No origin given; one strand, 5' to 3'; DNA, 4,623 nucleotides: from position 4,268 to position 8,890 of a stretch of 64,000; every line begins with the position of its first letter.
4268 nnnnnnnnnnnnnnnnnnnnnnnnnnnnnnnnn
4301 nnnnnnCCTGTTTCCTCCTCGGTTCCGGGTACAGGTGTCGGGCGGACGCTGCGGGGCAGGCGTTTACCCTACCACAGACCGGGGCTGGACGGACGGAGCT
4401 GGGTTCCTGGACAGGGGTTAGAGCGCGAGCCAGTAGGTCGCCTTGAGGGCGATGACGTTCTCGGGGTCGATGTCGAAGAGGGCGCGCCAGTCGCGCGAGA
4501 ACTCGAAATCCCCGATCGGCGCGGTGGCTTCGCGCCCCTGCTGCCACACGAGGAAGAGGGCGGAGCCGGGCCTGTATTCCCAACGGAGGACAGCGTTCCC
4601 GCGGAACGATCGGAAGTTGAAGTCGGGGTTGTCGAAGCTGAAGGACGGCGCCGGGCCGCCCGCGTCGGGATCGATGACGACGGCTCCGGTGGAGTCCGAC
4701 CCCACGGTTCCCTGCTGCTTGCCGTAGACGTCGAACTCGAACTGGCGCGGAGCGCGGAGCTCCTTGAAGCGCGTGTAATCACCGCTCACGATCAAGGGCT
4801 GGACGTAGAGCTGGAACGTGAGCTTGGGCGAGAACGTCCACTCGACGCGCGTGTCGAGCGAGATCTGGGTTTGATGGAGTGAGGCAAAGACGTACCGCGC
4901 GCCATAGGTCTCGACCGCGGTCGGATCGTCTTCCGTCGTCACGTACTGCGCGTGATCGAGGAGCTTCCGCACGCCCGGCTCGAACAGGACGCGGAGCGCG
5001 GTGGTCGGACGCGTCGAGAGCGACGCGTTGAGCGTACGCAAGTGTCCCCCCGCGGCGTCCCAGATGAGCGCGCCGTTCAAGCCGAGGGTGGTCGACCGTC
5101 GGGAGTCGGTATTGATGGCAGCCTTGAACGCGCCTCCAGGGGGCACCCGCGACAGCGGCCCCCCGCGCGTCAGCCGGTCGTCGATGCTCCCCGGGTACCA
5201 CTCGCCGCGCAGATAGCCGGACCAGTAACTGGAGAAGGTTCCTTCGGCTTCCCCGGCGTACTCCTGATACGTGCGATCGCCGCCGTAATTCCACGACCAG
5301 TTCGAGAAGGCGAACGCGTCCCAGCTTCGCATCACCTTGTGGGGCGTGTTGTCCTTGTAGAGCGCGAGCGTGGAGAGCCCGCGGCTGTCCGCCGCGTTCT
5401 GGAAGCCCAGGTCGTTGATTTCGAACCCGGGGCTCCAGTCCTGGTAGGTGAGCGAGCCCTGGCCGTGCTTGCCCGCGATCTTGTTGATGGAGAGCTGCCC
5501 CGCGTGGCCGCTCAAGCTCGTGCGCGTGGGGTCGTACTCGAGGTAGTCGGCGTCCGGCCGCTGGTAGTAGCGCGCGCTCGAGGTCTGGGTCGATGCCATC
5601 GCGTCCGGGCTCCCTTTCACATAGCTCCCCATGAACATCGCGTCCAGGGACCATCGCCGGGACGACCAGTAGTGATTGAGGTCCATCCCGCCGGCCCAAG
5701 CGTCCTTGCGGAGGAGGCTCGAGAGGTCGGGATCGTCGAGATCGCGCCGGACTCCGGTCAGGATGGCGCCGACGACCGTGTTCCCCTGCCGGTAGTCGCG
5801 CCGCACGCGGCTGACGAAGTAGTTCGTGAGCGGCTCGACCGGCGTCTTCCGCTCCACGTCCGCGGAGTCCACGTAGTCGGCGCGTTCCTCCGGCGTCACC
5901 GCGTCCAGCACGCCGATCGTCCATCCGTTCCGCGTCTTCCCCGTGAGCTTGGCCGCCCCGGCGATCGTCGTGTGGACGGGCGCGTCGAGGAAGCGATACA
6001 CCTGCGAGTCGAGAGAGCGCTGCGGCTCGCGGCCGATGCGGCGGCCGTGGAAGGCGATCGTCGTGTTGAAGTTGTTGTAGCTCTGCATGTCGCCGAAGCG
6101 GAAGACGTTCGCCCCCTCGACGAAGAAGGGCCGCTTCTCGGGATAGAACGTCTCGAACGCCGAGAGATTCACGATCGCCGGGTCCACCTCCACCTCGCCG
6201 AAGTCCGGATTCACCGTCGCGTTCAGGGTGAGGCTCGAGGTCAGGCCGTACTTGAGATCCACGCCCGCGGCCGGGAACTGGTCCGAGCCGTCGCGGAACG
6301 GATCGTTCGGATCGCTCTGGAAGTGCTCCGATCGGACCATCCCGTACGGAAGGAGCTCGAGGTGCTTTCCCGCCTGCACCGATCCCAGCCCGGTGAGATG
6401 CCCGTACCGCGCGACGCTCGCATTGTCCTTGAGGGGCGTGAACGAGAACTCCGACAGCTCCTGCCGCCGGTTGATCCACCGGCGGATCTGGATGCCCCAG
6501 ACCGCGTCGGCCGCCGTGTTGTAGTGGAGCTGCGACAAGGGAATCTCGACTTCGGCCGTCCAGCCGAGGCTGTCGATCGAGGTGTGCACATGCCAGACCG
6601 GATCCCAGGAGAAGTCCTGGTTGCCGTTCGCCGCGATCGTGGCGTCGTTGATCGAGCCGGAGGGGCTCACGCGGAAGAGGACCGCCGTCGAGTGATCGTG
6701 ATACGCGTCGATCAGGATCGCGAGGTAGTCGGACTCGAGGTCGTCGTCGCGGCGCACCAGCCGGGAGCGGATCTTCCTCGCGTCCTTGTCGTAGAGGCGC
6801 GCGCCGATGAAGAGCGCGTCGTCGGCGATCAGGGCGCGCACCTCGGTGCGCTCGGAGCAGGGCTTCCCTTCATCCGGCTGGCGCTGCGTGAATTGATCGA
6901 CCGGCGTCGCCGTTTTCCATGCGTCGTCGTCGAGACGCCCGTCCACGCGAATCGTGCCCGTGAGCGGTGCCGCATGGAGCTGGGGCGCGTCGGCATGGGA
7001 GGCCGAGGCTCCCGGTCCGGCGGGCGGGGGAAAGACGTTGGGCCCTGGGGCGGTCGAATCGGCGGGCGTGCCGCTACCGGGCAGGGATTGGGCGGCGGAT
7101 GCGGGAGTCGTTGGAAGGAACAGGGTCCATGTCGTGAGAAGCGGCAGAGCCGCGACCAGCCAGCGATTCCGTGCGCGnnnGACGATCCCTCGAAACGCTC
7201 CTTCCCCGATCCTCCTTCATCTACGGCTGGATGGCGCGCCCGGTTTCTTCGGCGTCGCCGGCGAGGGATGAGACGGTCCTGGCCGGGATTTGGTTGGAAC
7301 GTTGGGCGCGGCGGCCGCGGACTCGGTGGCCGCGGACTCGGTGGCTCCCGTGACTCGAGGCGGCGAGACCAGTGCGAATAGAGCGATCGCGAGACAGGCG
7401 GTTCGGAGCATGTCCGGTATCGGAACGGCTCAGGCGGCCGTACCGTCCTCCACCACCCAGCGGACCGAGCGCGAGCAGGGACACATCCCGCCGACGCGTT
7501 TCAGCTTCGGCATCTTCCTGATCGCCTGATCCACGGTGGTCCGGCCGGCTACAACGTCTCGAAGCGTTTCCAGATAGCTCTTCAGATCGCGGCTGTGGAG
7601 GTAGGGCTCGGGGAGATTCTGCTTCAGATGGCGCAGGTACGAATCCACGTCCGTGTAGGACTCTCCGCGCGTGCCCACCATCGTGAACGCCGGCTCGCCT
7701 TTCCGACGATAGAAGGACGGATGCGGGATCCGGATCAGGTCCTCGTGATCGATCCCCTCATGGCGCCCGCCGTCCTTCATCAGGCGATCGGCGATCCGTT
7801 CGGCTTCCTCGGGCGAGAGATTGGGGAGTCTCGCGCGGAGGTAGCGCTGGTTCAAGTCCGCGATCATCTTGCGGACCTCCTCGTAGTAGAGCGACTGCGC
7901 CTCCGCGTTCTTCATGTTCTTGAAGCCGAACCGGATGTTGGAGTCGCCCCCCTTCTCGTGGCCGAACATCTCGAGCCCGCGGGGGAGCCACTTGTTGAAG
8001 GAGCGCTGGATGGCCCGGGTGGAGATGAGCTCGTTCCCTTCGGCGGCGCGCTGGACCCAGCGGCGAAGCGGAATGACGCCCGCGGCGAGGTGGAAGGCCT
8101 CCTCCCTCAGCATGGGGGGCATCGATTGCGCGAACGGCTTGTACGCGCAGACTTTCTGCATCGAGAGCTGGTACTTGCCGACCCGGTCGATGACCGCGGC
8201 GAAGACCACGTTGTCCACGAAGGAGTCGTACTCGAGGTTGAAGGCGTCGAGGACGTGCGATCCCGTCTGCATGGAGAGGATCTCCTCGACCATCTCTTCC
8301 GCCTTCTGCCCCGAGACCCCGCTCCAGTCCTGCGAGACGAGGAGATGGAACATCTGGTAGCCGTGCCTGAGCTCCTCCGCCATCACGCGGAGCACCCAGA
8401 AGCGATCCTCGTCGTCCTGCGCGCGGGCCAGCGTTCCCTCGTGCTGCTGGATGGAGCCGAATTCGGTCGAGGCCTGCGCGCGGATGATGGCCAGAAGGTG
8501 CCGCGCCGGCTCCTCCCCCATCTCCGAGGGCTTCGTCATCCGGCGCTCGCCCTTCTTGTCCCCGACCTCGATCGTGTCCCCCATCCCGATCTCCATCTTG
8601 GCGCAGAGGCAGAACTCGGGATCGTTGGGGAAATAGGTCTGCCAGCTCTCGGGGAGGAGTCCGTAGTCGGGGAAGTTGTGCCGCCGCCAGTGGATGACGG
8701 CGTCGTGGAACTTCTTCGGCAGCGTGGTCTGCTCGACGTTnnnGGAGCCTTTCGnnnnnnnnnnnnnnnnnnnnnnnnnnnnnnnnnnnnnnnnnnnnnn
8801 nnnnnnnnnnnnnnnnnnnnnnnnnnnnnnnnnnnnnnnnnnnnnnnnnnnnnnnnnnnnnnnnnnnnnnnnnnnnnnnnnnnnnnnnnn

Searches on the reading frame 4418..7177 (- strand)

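Call 61: search_protein_families(library=pfam, proteins=[window:4418-7177:-], max_evalue=0.00001)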
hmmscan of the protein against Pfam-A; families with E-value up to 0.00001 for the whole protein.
window:4418-7177:- (919 aa): 1 family
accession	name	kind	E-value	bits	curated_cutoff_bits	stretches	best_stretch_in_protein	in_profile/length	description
PF19313.5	DUF5916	-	4.1e-58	197.9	22.6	1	273-917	5-563/572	Domain of unknown function (DUF5916)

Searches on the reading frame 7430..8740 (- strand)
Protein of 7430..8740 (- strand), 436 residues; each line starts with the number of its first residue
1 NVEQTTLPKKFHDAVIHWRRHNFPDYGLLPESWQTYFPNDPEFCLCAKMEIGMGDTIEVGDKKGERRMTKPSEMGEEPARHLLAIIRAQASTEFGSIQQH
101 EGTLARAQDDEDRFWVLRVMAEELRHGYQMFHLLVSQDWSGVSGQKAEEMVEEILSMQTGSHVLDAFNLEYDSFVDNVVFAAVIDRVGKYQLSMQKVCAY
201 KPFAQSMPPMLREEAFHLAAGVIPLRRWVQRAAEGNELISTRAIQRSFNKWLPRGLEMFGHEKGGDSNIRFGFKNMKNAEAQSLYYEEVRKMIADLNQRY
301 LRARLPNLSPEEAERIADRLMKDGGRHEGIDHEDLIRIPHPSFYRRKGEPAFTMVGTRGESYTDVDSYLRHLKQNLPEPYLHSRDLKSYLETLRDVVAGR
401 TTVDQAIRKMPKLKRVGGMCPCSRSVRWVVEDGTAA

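Call 61: search_protein_families(library=pfam, proteins=[window:7430-8740:-], max_evalue=0.00001)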
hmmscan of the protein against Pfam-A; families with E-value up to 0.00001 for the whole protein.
window:7430-8740:- (436 aa): 1 family
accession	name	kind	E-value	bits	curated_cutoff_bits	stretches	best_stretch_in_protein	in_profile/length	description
PF05138.18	PaaA_PaaC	-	5e-10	39.5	28.5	1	111-296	47-221/263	Phenylacetic acid catabolic protein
